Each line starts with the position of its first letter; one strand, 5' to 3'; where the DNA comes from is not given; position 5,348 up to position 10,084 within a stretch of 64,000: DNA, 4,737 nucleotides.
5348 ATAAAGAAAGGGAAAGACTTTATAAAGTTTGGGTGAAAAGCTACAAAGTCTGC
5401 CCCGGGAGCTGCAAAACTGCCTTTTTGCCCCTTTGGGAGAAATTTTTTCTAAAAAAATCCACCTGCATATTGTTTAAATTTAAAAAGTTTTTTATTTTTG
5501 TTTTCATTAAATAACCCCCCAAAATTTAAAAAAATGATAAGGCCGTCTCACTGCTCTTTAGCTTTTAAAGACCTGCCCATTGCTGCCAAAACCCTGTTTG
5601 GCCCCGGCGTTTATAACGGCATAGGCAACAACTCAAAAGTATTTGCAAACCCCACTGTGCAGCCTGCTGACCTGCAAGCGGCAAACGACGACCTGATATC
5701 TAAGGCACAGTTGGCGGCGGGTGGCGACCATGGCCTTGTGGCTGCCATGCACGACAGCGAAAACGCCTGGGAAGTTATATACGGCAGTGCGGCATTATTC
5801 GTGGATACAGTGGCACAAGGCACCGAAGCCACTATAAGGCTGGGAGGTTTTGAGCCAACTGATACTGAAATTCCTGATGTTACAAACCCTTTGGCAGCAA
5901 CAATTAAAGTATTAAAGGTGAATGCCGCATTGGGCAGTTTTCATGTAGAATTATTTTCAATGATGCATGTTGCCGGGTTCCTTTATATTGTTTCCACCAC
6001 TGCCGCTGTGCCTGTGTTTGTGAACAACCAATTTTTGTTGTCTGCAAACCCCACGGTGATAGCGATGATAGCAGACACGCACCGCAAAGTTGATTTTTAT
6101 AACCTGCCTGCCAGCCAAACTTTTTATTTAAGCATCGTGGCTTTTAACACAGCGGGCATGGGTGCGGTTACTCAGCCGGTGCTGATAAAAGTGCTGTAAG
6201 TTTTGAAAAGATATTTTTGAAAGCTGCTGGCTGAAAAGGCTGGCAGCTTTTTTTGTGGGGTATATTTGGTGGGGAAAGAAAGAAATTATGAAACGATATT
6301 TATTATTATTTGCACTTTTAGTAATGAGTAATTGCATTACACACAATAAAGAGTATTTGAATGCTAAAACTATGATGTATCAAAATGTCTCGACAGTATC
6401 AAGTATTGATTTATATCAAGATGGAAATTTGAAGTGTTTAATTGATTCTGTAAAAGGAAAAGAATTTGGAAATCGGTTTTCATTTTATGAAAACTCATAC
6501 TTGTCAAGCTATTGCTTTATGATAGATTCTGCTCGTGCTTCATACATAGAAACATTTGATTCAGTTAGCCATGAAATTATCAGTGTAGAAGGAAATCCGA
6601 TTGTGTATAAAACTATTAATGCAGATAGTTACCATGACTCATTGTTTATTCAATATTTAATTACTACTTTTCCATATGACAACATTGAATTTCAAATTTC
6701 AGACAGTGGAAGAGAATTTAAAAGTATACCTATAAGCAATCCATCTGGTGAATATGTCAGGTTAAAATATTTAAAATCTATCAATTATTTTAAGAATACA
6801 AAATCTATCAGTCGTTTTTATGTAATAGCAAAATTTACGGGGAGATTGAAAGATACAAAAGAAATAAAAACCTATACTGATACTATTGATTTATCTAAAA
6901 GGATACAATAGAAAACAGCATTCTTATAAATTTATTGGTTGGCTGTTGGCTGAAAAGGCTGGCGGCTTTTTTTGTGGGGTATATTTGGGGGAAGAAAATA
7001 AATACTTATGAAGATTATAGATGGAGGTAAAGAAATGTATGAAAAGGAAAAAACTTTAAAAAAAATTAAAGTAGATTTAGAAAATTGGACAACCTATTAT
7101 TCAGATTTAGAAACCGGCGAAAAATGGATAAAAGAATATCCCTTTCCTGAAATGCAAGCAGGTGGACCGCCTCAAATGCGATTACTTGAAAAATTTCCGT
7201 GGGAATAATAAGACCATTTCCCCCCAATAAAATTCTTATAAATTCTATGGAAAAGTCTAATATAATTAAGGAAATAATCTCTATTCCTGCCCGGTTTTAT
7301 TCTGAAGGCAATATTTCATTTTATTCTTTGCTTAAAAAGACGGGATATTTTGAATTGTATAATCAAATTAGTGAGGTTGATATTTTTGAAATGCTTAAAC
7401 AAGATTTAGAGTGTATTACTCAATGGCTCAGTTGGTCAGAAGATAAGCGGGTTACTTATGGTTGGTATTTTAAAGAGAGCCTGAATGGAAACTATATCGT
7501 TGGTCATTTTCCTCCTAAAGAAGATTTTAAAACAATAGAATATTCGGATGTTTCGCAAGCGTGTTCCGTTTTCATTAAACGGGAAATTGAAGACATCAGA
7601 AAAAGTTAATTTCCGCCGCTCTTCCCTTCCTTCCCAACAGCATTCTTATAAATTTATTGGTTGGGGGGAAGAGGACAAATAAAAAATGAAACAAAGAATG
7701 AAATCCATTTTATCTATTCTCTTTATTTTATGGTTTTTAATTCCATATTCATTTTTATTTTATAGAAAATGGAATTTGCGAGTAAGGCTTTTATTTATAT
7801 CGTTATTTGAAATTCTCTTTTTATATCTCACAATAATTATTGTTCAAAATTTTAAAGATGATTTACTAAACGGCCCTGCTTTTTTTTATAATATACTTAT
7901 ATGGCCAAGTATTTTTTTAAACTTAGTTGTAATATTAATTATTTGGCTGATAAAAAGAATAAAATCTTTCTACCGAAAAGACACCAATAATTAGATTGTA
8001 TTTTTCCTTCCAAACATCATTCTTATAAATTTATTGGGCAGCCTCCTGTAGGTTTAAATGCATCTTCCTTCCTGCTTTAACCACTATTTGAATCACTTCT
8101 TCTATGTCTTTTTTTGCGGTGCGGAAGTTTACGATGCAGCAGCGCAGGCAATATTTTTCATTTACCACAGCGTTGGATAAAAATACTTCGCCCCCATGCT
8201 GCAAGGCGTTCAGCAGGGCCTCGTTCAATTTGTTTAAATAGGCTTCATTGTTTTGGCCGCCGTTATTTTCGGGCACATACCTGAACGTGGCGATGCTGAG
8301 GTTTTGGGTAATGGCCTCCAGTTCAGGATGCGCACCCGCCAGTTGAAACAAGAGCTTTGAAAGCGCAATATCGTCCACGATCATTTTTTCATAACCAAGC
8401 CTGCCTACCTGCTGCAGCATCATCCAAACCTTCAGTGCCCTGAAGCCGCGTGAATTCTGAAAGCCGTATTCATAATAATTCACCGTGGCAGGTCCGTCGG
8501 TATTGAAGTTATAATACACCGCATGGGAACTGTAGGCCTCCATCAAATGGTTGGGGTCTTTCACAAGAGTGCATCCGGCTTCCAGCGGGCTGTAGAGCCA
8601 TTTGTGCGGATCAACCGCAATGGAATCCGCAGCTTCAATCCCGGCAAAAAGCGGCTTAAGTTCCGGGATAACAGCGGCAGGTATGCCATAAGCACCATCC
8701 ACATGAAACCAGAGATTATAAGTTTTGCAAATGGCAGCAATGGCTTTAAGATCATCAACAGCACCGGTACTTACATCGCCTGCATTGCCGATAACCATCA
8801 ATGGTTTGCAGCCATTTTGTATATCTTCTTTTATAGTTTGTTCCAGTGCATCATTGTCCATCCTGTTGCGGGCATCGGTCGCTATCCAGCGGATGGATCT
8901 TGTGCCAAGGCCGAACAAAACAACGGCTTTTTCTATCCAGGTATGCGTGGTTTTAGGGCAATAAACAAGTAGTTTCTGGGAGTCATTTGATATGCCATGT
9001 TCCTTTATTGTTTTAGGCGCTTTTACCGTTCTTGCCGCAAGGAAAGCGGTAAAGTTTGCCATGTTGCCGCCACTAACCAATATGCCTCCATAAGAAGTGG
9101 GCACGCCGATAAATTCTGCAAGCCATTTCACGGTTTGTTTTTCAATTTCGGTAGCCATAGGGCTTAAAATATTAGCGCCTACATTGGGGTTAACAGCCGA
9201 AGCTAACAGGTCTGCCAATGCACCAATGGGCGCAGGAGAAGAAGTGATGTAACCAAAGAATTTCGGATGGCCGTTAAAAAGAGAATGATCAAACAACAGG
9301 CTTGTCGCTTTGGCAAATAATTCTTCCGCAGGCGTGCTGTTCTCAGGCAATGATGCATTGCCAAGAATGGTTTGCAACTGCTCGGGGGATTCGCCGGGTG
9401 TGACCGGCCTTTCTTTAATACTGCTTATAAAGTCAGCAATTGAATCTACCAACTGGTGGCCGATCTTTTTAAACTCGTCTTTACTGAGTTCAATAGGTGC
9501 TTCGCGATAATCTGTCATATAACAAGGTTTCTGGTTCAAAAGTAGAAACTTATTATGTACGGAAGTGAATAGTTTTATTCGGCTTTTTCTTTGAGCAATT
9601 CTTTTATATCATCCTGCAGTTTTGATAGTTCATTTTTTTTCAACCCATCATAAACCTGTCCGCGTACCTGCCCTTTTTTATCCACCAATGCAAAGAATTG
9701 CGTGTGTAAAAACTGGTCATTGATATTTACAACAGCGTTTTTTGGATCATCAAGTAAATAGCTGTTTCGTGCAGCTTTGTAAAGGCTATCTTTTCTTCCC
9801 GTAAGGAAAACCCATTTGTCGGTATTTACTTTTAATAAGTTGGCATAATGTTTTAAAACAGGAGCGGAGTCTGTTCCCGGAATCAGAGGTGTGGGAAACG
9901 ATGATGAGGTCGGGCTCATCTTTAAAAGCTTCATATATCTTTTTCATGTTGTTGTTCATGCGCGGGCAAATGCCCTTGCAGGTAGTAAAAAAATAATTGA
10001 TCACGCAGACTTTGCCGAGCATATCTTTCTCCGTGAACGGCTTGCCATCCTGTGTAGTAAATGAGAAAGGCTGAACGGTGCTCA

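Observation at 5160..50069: Four sequence-unrelated tandem arrays all keep an exact 21-bp or 42-bp register, equal to two or four helical turns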

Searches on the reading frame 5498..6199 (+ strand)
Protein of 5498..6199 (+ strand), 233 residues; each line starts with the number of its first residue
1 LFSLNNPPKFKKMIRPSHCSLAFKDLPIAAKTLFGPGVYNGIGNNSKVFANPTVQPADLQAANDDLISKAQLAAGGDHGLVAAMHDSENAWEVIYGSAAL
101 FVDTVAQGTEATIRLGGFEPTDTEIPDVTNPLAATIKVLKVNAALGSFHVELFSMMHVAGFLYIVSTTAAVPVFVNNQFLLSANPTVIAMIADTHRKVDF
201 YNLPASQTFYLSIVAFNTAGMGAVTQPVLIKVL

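Call 8: search_protein_families(library=pfam, proteins=[window:5498-6199:+], max_evalue=0.01)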
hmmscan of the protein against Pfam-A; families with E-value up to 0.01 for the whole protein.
window:5498-6199:+ (233 aa): 0 families

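Call 19: find_encoding_contigs(protein=window:5534-6199:+, flank=3000, max_places=10)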
Protein window:5534-6199:+ (221 aa): 1 contig read that carries it; 1 place shown.
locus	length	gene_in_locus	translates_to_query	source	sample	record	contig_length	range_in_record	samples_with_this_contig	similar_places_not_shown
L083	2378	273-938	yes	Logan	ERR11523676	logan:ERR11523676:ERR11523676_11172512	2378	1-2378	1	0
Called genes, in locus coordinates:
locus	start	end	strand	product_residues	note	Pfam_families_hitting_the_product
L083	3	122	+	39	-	?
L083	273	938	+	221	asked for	-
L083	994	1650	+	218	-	-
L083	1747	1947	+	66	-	PF15590:Imm27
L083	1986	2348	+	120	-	-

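Call 51: search_protein_families(library=ncbifam, proteins=[window:5534-6199:+], max_evalue=0.001)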
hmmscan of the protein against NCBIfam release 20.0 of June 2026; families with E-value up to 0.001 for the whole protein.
window:5534-6199:+ (221 aa): 0 families

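Call 79: search_protein_families(library=phrogs, proteins=[window:5534-6199:+], max_evalue=0.01)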
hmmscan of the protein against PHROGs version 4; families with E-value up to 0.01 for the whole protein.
window:5534-6199:+ (221 aa): 0 families

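Call 94: find_homologous_proteins(query=window:5534-6199:+, max_evalue=0.00001)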
Query window:5534-6199:+ (221 aa): 3 proteins with E <= 0.00001 among 584 candidates.
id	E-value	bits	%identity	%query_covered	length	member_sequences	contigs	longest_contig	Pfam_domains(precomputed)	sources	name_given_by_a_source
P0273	2.2e-139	480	100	100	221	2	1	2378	-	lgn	-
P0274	1.7e-110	385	79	100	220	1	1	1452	-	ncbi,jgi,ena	jgi:ethanolamine utilization microcompartment shell protein EutS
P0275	6.6e-34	135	36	100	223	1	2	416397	-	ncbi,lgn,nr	ncbi:MAG: fibronectin type III domain-containing protein [Bacteroidetes bacterium]|nr:fibronectin ty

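Call 96: find_encoding_contigs(protein=P0274, flank=3000, max_places=3)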
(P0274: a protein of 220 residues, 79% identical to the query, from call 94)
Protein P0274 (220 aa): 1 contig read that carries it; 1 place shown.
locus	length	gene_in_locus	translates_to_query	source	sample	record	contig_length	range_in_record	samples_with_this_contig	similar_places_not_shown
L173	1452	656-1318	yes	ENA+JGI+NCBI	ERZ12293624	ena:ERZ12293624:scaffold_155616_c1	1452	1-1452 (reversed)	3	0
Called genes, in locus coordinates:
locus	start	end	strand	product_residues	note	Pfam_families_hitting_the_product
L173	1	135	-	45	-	?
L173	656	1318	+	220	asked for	-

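Call 97: find_encoding_contigs(protein=P0275, flank=4000, max_places=2)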
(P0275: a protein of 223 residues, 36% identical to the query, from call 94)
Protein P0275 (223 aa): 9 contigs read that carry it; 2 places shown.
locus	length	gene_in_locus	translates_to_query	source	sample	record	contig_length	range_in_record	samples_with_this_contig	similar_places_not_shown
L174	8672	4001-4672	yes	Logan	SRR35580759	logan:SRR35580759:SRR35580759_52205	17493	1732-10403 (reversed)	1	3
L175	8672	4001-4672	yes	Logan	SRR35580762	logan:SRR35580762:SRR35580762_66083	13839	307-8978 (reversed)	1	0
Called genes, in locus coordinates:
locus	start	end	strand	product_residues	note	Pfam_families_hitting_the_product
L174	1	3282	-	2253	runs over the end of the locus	PF18962:Por_Secre_tail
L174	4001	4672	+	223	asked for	-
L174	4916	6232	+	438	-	PF17125:Methyltr_RsmF_N, PF01189:Methyltr_RsmB-F, PF13636:Methyltranf_PUA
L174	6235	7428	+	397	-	PF17785:PUA_3, PF10672:Methyltrans_SAM, PF02475:TRM5-TYW2_MTfase (weak), PF05175:MTS (weak), PF03602:Cons_hypoth95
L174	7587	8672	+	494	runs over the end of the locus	PF14289:DUF4369 (weak), PF17127:DUF5106, PF00578:AhpC-TSA, PF08534:Redoxin, PF00085:Thioredoxin (faint), PF13905:Thioredoxin_8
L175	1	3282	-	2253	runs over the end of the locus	PF18962:Por_Secre_tail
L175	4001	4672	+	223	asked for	-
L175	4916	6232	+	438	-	PF17125:Methyltr_RsmF_N, PF01189:Methyltr_RsmB-F, PF13636:Methyltranf_PUA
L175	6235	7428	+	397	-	PF17785:PUA_3, PF10672:Methyltrans_SAM, PF02475:TRM5-TYW2_MTfase (weak), PF05175:MTS (weak), PF03602:Cons_hypoth95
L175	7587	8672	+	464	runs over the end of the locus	?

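Call 110: find_related_loci(query=A2, collection=viral_contigs, flank=2500)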
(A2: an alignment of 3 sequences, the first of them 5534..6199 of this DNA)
Query A2 (221 aa) in viral_contigs; peptide patterns used: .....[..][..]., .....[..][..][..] (x = any residue, [..] = any of these).
101 stretches matched a pattern, but none encodes a relative of the query by tblastn (E <= 1e-3).

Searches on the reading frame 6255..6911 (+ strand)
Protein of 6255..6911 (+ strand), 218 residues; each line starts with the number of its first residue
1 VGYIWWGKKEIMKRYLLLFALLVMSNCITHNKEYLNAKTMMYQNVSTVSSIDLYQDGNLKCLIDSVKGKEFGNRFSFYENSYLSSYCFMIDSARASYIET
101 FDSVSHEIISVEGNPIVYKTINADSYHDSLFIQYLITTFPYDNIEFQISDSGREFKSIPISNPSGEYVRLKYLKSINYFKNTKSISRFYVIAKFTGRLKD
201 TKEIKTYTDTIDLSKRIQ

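Call 27: search_protein_families(library=pfam, proteins=[window:6255-6911:+], max_evalue=0.001)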
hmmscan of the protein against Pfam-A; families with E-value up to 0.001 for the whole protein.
window:6255-6911:+ (218 aa): 0 families

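Call 79: search_protein_families(library=phrogs, proteins=[window:6255-6911:+], max_evalue=0.01)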
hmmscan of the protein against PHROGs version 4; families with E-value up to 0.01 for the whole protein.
window:6255-6911:+ (218 aa): 0 families

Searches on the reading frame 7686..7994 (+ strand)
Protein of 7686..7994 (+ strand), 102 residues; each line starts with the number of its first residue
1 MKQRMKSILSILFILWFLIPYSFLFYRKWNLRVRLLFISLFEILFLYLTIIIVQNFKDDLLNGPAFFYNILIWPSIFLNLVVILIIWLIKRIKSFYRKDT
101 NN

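Call 59: search_protein_families(library=pfam, proteins=[window:7686-7994:+], max_evalue=0.001)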
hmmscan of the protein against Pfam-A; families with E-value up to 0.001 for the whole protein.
window:7686-7994:+ (102 aa): 0 families

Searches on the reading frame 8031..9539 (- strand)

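Call 27: search_protein_families(library=pfam, proteins=[window:8031-9539:-], max_evalue=0.001)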
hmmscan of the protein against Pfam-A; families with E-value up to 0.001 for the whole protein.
window:8031-9539:- (502 aa): 5 families
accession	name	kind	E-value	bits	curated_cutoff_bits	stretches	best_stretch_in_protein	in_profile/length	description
PF00282.25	Pyridoxal_deC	-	2.8e-63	214.4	27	1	52-411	1-363/375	Pyridoxal-dependent decarboxylase conserved domain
PF22937.1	PDXDC1-like_cen2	-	5.4e-07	30.1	29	1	414-494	20-100/104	PDXDC1-like second central domain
PF00266.25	Aminotran_5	-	1.3e-06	28.1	21.5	1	115-288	27-182/371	Aminotransferase class-V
PF05889.19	SepSecS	-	2.1e-05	23.9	21.1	1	202-287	114-197/389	O-phosphoseryl-tRNA(Sec) selenium transferase, SepSecS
PF01212.27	Beta_elim_lyase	-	3.4e-05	23.7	27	1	198-320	82-206/288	Beta-eliminating lyase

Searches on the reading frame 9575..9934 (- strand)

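Call 59: search_protein_families(library=pfam, proteins=[window:9575-9934:-], max_evalue=0.001)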
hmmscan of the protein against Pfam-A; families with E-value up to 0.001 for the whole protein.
window:9575-9934:- (119 aa): 1 family
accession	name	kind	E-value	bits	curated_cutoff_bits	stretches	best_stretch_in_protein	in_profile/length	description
PF02630.20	SCO1-SenC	-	0.00016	22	22.8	1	19-90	67-134/134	SCO1/SenC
